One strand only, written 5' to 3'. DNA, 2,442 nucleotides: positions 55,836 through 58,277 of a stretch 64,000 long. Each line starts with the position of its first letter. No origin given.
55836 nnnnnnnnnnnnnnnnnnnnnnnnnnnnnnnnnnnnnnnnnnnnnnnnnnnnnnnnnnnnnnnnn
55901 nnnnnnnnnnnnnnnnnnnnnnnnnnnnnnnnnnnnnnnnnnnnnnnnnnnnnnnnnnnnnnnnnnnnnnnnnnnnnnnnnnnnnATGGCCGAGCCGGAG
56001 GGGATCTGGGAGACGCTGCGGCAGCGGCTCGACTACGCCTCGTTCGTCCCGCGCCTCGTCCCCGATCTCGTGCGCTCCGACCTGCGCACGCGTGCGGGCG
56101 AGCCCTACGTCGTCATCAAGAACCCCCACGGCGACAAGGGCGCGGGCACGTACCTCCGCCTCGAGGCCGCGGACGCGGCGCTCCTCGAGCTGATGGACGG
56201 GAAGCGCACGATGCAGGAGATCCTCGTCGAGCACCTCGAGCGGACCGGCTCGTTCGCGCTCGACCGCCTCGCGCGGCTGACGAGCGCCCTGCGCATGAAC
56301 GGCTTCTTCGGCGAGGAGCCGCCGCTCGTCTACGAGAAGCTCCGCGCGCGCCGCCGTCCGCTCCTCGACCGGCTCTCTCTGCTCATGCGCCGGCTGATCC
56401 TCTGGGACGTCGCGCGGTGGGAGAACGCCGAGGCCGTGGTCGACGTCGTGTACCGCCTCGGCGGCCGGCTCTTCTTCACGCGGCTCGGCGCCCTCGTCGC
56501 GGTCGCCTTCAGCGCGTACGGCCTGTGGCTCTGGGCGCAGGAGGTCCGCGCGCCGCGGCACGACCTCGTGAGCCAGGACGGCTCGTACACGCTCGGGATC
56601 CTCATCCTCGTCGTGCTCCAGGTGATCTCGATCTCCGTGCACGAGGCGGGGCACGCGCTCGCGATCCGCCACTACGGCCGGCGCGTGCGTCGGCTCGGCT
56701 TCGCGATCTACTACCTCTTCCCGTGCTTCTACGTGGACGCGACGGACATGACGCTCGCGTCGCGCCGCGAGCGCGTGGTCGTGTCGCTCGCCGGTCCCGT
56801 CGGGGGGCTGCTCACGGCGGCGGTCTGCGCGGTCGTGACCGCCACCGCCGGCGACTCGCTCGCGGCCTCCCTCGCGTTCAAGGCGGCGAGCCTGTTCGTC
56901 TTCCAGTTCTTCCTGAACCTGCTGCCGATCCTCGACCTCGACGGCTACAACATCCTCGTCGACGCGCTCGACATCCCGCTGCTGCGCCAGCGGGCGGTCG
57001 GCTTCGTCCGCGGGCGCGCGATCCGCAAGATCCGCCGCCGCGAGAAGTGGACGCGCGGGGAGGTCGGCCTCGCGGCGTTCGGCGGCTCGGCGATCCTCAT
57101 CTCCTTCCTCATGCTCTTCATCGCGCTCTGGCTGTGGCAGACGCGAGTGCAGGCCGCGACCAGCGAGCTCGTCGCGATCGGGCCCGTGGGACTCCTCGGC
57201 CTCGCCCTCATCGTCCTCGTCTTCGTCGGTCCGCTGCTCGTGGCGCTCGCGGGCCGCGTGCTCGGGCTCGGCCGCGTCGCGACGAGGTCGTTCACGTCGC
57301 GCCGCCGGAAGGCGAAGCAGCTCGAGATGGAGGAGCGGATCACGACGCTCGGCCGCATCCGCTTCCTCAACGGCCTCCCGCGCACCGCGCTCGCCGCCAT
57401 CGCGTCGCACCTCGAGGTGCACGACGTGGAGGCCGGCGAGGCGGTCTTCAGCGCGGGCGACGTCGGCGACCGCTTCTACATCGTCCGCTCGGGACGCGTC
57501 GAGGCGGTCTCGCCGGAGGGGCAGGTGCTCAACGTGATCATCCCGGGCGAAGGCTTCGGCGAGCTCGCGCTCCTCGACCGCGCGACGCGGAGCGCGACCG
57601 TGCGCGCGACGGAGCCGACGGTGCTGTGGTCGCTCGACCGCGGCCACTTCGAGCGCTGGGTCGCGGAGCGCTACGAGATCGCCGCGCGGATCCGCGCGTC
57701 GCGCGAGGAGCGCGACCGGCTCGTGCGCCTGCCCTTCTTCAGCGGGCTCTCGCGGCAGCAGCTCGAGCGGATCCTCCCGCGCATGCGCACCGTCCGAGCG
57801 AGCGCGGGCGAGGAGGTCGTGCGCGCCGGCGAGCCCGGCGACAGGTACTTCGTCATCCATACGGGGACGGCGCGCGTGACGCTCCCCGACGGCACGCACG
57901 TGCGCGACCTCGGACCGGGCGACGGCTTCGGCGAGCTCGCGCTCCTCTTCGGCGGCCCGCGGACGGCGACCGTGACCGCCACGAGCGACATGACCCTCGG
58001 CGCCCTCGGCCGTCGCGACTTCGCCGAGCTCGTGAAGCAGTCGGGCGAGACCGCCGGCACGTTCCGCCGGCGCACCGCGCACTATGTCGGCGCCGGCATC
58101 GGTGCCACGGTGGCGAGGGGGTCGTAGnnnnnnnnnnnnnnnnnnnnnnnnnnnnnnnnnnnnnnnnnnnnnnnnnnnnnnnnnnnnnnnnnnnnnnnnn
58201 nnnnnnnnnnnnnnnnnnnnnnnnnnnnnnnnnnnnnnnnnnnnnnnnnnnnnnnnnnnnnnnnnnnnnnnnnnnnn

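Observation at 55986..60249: Candidate novel cassette: RRE(PqqD)-like + S2P/M50 + dual cNMP-binding intramembrane protease with a coupled zinc ribbon and two acidic '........'-motif proteins, one bearing an NHLP-type leader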

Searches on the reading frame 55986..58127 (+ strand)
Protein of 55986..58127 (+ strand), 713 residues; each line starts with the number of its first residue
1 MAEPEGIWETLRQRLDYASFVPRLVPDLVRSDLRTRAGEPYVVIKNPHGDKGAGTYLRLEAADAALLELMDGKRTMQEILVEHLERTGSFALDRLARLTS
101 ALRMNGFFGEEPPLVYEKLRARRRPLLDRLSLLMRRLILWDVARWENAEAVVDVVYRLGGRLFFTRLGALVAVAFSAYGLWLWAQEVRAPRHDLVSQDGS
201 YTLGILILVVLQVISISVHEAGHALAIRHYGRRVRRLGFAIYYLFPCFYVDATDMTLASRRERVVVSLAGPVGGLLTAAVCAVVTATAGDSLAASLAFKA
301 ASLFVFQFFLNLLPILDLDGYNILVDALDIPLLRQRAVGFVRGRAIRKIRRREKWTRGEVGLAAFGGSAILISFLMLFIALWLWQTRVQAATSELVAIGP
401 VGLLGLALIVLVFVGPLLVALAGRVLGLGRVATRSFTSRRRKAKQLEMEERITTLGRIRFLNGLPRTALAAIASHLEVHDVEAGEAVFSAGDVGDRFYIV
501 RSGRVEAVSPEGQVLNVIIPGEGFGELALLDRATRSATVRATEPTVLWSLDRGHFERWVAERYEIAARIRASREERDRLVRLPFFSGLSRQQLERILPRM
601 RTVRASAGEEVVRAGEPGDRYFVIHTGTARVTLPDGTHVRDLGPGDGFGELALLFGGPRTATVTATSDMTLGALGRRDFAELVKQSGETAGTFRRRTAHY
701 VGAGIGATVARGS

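Call 3: search_protein_families(library=pfam, proteins=[window:55986-58127:+], max_evalue=1)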
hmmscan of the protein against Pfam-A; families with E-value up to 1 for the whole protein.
window:55986-58127:+ (713 aa): 4 families
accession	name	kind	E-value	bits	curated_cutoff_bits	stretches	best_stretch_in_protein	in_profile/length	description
PF00027.35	cNMP_binding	-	2.5e-43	146.4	27.5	2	480-560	3-87/89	Cyclic nucleotide-binding domain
PF02163.28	Peptidase_M50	-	1.9e-08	34.4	27.2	2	210-300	4-116/221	Peptidase family M50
PF07219.19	HemY_N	-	0.054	14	31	1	403-450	18-65/107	HemY protein N-terminus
PF09335.16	VTT_dom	-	0.4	11.6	33.9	1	400-478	15-97/123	VTT domain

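Call 4: search_protein_families(library=ncbifam, proteins=[window:55986-58127:+], max_evalue=1)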
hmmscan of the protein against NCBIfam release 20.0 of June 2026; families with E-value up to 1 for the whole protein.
window:55986-58127:+ (713 aa): 11 families
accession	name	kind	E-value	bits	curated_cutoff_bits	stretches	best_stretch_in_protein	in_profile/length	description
NF041824.1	daptide_HExxH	equivalog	1.8e-40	139.3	300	1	51-414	23-372/379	daptide biosynthesis intramembrane metalloprotease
NF058543.1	ActPatMycb56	equivalog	8.5e-25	87.3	460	2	583-687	2-109/317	acetyltransferase Pat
NF058609.1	RiPP_HExxH_LiaK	equivalog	3.6e-21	75.9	225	1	204-330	90-214/246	YydH/LiaK family epipeptide maturation metalloprotease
NF041163.2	encap_f2b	equivalog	7e-17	61.7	400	2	453-576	71-200/450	family 2B encapsulin nanocompartment shell protein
NF008732.0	PRK11753.1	equivalog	2.5e-09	36.9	266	2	468-571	15-123/214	cAMP-activated global transcriptional regulator CRP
TIGR03896.1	cyc_nuc_ocin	subfamily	4.8e-09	36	161.05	2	476-568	161-257/317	bacteriocin-type transport-associated protein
NF052518.1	TransRegLdrP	equivalog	8.5e-07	29.2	300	1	482-546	5-73/195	transcriptional regulator LdrP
NF046058.1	NagK_SO3507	equivalog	0.096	12.1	370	1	47-91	150-196/295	N-acetylglucosamine kinase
NF047454.1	SphinmyaseLepto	equivalog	0.17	11.2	400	1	292-357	16-79/235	sphingomyelinase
NF008687.0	PRK11706.1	equivalog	0.2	10.3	375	1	566-600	336-370/375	dTDP-4-amino-4,6-dideoxygalactose transaminase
NF038302.1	EPS_HpsE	equivalog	0.21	10.5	300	1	536-596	191-251/307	hormogonium polysaccharide biosynthesis glycosyltransferase HpsE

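Call 9: find_encoding_contigs(protein=window:55986-58127:+, flank=10000, max_places=6)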
Protein window:55986-58127:+ (713 aa): no gene with exactly this product is on record in the collection.

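Call 10: find_homologous_proteins(query=window:55986-58127:+, max_evalue=0.00001)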
Query window:55986-58127:+ (713 aa): 392 proteins with E <= 0.00001 among 8000 candidates; the best 120 are listed.
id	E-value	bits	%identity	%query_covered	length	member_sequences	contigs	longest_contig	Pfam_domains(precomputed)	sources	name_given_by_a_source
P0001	0.0e+0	1549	100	100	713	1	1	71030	PF02163.29,PF00027.36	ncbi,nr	ncbi:MAG TPA: cyclic nucleotide-binding domain-containing protein [Candidatus Limnocylindria bacteri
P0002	0.0e+0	1090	70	100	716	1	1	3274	PF02163.29,PF00027.36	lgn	-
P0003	0.0e+0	1083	68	98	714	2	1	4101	PF02163.29,PF00027.36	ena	-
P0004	0.0e+0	1083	70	99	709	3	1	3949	PF02163.29,PF00027.36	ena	-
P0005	0.0e+0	1076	68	100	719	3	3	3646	PF02163.29,PF00027.36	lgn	-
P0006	0.0e+0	1075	69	100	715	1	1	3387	PF02163.29,PF00027.36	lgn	-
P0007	0.0e+0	1072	69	99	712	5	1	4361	PF02163.29,PF00027.36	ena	-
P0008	0.0e+0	1064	68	99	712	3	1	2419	PF02163.29,PF00027.36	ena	-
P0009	0.0e+0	1050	68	100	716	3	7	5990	PF02163.29,PF00027.36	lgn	-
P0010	0.0e+0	1041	68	98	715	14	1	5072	PF02163.29,PF00027.36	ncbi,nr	ncbi:MAG: cyclic nucleotide-binding domain-containing protein [Chloroflexi bacterium]|nr:cyclic nucl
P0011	0.0e+0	1041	68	98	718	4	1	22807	PF02163.29,PF00027.36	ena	-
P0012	0.0e+0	1018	66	98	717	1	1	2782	PF02163.29,PF00027.36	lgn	-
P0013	0.0e+0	1016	67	99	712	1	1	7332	PF02163.29,PF00027.36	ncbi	ncbi:hypothetical protein BH18CHL2_BH18CHL2_08810 [soil metagenome]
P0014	0.0e+0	1014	66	98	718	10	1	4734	PF02163.29,PF00027.36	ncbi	-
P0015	1.0e-292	991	64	99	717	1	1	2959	PF02163.29,PF00027.36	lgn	-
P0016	1.4e-288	977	64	99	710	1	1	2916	PF02163.29,PF00027.36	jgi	jgi:putative peptide zinc metalloprotease protein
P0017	7.5e-285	965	64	97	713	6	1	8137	PF02163.29,PF00027.36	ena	-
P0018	1.2e-284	964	64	97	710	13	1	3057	PF02163.29,PF00027.36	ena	-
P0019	3.4e-284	962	64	99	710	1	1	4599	PF02163.29,PF00027.36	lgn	-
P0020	1.5e-283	960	64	98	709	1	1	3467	PF02163.29,PF00027.36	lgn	-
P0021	2.5e-283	960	64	99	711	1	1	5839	PF02163.29,PF00027.36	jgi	jgi:putative peptide zinc metalloprotease protein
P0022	4.5e-283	959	64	99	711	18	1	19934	PF02163.29,PF00027.36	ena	-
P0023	5.2e-282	955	63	97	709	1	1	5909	PF02163.29,PF00027.36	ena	-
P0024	7.3e-282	955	62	99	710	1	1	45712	PF02163.29,PF00027.36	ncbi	ncbi:MAG: hypothetical protein NVS9B6_03020 [Candidatus Limnocylindrales bacterium]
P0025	8.9e-282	954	64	99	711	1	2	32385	PF02163.29,PF00027.36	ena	-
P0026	5.2e-281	952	63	97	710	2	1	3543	PF02163.29,PF00027.36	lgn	-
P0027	1.1e-280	951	64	99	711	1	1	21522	PF02163.29,PF00027.36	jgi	jgi:putative peptide zinc metalloprotease protein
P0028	1.5e-280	950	64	97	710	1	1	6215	PF02163.29,PF00027.36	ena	-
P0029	3.0e-280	949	64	99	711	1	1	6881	PF02163.29,PF00027.36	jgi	jgi:putative peptide zinc metalloprotease protein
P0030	7.7e-280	948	62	97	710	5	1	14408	PF02163.29,PF00027.36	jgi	-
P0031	8.3e-280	948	63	99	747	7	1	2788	PF02163.29,PF00027.36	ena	-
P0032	1.4e-279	947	63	99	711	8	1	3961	PF02163.29,PF00027.36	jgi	jgi:putative peptide zinc metalloprotease protein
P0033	1.4e-279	947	62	97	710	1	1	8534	PF02163.29,PF00027.36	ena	-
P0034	1.5e-279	947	62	97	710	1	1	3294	PF02163.29,PF00027.36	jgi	jgi:putative peptide zinc metalloprotease protein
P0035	1.7e-279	947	63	99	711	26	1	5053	PF02163.29,PF00027.36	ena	-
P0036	2.0e-279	947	64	99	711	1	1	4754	PF02163.29,PF00027.36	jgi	jgi:putative peptide zinc metalloprotease protein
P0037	2.8e-279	946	64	99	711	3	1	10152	PF02163.29,PF00027.36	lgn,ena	-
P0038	3.6e-279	946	64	99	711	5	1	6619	PF02163.29,PF00027.36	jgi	jgi:putative peptide zinc metalloprotease protein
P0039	5.9e-279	945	62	99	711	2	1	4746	PF02163.29,PF00027.36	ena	-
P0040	8.5e-279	945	62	99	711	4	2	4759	PF02163.29,PF00027.36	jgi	-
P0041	9.9e-279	944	63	97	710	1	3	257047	PF02163.29,PF00027.36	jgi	jgi:putative peptide zinc metalloprotease protein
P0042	1.1e-278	944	62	97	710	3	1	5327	PF02163.29,PF00027.36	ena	-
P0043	1.3e-278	944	63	99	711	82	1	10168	PF02163.29,PF00027.36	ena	-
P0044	1.8e-278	943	62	97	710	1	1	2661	PF02163.29,PF00027.36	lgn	-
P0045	3.7e-278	942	63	99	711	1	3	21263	PF02163.29,PF00027.36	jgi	jgi:CRP-like cAMP-binding protein/Zn-dependent protease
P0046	4.4e-278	942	63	97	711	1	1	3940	PF02163.29,PF00027.36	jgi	jgi:CRP-like cAMP-binding protein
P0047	4.7e-278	942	62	98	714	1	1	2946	PF02163.29,PF00027.36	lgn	-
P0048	9.7e-278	941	62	99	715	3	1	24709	PF02163.29,PF00027.36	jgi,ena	jgi:putative peptide zinc metalloprotease protein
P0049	1.1e-277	941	62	99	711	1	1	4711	PF02163.29,PF00027.36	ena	-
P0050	2.3e-277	940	62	97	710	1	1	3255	PF02163.29,PF00027.36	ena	-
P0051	4.0e-277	939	61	97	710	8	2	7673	PF02163.29,PF00027.36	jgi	jgi:putative peptide zinc metalloprotease protein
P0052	4.7e-277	939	63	99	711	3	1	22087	PF02163.29,PF00027.36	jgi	jgi:putative peptide zinc metalloprotease protein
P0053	6.5e-277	938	62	97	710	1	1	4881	PF02163.29,PF00027.36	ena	-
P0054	1.0e-276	938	62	97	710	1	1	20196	PF02163.29,PF00027.36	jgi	jgi:CRP-like cAMP-binding protein/Zn-dependent protease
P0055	1.2e-276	937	63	97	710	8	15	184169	PF02163.29,PF00027.36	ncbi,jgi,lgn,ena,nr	ncbi:MAG TPA: hypothetical protein DCK98_04895 [Chloroflexi bacterium]|jgi:CRP-like cAMP-binding pro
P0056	2.4e-276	936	62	97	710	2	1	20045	PF02163.29,PF00027.36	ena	-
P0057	5.0e-276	935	61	97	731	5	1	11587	PF02163.29,PF00027.36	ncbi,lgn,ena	-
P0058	9.1e-276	935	62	99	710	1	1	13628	PF02163.29,PF00027.36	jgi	jgi:CRP-like cAMP-binding protein/Zn-dependent protease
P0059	1.0e-275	934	62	97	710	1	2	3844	PF02163.29,PF00027.36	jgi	jgi:CRP-like cAMP-binding protein/Zn-dependent protease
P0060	2.4e-275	933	62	97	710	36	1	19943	PF02163.29,PF00027.36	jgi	jgi:CRP-like cAMP-binding protein/Zn-dependent protease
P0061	4.2e-275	932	62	97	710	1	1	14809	PF02163.29,PF00027.36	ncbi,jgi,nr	ncbi:MAG: putative peptide zinc metalloprotease protein [Chloroflexota bacterium]|jgi:CRP-like cAMP-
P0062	5.9e-275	932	62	99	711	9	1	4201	PF02163.29,PF00027.36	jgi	-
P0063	6.0e-275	932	61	97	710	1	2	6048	PF02163.29,PF00027.36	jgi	jgi:CRP-like cAMP-binding protein/Zn-dependent protease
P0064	6.5e-275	932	61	97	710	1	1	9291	PF02163.29,PF00027.36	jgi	jgi:CRP-like cAMP-binding protein/Zn-dependent protease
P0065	6.7e-275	932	61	97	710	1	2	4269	PF02163.29,PF00027.36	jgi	jgi:CRP-like cAMP-binding protein/Zn-dependent protease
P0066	7.2e-275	932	62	99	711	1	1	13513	PF02163.29,PF00027.36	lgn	-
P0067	7.3e-275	932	61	99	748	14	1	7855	PF02163.29,PF00027.36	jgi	-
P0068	8.6e-275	931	62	97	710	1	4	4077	PF02163.29,PF00027.36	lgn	-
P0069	1.5e-274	931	62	97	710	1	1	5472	PF02163.29,PF00027.36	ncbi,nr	ncbi:MAG TPA: cyclic nucleotide-binding domain-containing protein [Candidatus Limnocylindria bacteri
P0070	1.8e-274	930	62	97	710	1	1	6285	PF02163.29,PF00027.36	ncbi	-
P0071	2.0e-274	930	61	97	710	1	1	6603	PF02163.29,PF00027.36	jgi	jgi:CRP-like cAMP-binding protein/Zn-dependent protease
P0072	2.5e-274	930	61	97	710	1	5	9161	PF02163.29,PF00027.36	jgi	jgi:CRP-like cAMP-binding protein/Zn-dependent protease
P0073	2.9e-274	930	61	99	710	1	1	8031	PF02163.29,PF00027.36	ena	-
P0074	7.0e-274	928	62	97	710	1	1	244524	PF02163.29,PF00027.36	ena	-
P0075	8.1e-274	928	61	97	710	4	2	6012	PF02163.29,PF00027.36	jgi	jgi:putative peptide zinc metalloprotease protein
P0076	1.1e-273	928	61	97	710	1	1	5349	PF02163.29,PF00027.36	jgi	jgi:CRP-like cAMP-binding protein/Zn-dependent protease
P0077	1.2e-273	928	61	97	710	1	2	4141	PF02163.29,PF00027.36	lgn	-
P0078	1.2e-273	927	62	99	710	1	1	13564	PF02163.29,PF00027.36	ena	-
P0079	1.3e-273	927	61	97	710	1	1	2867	PF02163.29,PF00027.36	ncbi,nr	ncbi:MAG TPA: cyclic nucleotide-binding domain-containing protein [Candidatus Saccharimonadales bact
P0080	1.4e-273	927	63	99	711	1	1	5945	PF02163.29,PF00027.36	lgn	-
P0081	1.7e-273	927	61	97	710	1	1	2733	PF02163.29,PF00027.36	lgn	-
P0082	1.8e-273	927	62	97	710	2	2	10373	PF02163.29,PF00027.36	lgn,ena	-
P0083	1.9e-273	927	61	97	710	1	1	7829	PF02163.29,PF00027.36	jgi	jgi:CRP-like cAMP-binding protein/Zn-dependent protease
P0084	2.2e-273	927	62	97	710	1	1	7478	PF02163.29,PF00027.36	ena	-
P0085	4.6e-273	926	62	99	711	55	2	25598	PF02163.29,PF00027.36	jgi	-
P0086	5.5e-273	925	61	97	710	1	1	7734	PF02163.29,PF00027.36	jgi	-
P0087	5.7e-273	925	62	97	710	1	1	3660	PF02163.29,PF00027.36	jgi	-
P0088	6.1e-273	925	61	97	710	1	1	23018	PF02163.29,PF00027.36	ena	-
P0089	1.3e-272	924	62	99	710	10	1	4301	PF02163.29,PF00027.36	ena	-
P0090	1.6e-272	924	61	97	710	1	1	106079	PF02163.29,PF00027.36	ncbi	-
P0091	2.5e-272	923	61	97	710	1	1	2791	PF02163.29,PF00027.36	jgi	-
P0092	3.0e-272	923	62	97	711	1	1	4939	PF02163.29,PF00027.36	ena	-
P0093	4.2e-272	922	62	97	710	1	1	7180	PF02163.29,PF00027.36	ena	-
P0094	1.4e-271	921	61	97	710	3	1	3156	PF02163.29,PF00027.36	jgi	-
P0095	1.6e-271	921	61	97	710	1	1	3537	PF02163.29,PF00027.36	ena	-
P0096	2.5e-271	920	60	97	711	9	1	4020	PF02163.29,PF00027.36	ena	-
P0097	3.6e-271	919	61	97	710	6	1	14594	PF02163.29,PF00027.36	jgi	-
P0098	4.0e-271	919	62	97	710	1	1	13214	PF02163.29,PF00027.36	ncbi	ncbi:MAG TPA: cyclic nucleotide-binding domain-containing protein [Candidatus Limnocylindria bacteri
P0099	4.8e-271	919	61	99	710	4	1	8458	PF02163.29,PF00027.36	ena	-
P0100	7.9e-271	918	62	99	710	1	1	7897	PF02163.29,PF00027.36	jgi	-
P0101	8.9e-271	918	62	97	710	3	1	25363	PF02163.29,PF00027.36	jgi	jgi:putative peptide zinc metalloprotease protein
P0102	1.3e-270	917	61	97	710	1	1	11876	PF02163.29,PF00027.36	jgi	jgi:putative peptide zinc metalloprotease protein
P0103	1.9e-270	917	62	99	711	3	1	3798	PF02163.29,PF00027.36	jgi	jgi:putative peptide zinc metalloprotease protein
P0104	2.1e-270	917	61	97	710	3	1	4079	PF02163.29,PF00027.36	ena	-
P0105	2.3e-270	917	61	97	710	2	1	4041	PF02163.29,PF00027.36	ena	-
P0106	2.3e-270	917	61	97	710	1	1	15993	PF02163.29,PF00027.36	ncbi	ncbi:MAG: cyclic nucleotide-binding domain-containing protein [Candidatus Limnocylindria bacterium]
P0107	3.2e-270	916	60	99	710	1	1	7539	PF02163.29,PF00027.36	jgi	jgi:putative peptide zinc metalloprotease protein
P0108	3.7e-270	916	61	97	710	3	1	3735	PF02163.29,PF00027.36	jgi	jgi:putative peptide zinc metalloprotease protein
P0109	4.7e-270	916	61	97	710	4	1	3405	PF02163.29,PF00027.36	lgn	-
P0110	5.9e-270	915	61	97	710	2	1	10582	PF02163.29,PF00027.36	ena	-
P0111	5.9e-270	915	61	99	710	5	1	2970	PF02163.29,PF00027.36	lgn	-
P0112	6.1e-270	915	60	99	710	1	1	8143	PF02163.29,PF00027.36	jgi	-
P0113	7.4e-270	915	60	99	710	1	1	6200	PF02163.29,PF00027.36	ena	-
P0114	9.9e-270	915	60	99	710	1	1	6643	PF02163.29,PF00027.36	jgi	-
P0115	1.1e-269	914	61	97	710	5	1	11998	PF02163.29,PF00027.36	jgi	-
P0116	1.2e-269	914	61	97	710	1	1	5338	PF02163.29,PF00027.36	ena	-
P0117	1.3e-269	914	60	97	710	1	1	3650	PF02163.29,PF00027.36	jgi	-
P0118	2.1e-269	914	61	97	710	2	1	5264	PF02163.29,PF00027.36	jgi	jgi:CRP-like cAMP-binding protein/Zn-dependent protease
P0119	2.1e-269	914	63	99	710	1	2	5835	PF02163.29,PF00027.36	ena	-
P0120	2.8e-269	913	60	99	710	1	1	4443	PF02163.29,PF00027.36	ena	-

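Call 11: find_encoding_contigs(protein=P0041, flank=8000, max_places=2)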
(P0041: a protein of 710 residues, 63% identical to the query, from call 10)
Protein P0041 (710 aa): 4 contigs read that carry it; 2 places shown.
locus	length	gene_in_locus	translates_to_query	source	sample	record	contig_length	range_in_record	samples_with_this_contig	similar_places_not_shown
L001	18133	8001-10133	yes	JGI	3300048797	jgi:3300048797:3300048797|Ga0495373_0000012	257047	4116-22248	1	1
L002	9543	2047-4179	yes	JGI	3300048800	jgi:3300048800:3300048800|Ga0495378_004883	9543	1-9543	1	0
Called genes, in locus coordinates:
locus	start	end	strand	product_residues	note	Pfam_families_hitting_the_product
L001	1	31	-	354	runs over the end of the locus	PF00583:Acetyltransf_1, PF13508:Acetyltransf_7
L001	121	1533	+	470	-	PF01979:Amidohydro_1, PF07969:Amidohydro_3 (weak)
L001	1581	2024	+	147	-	PF05163:DinB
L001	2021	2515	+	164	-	PF05163:DinB, PF12867:DinB_2 (weak)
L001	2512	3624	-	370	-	PF00072:Response_reg, PF00211:Guanylate_cyc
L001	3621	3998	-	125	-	PF00072:Response_reg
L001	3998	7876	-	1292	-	PF01590:GAF, PF13185:GAF_2, PF13492:GAF_3, PF01590:GAF, PF13185:GAF_2, PF01590:GAF, PF13185:GAF_2, PF13492:GAF_3, +14 more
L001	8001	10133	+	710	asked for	PF02163:Peptidase_M50 (weak), PF00027:cNMP_binding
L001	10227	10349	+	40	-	-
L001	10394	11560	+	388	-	PF14407:Frankia_peptide (weak)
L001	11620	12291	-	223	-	PF00027:cNMP_binding, PF13545:HTH_Crp_2, PF00325:Crp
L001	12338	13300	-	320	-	PF00296:Bac_luciferase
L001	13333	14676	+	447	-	PF00202:Aminotran_3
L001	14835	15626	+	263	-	PF00296:Bac_luciferase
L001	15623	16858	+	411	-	PF01979:Amidohydro_1, PF07969:Amidohydro_3 (faint)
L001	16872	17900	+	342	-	PF05544:Pro_racemase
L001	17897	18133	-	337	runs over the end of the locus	PF00296:Bac_luciferase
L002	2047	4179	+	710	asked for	PF02163:Peptidase_M50 (weak), PF00027:cNMP_binding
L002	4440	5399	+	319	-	PF14407:Frankia_peptide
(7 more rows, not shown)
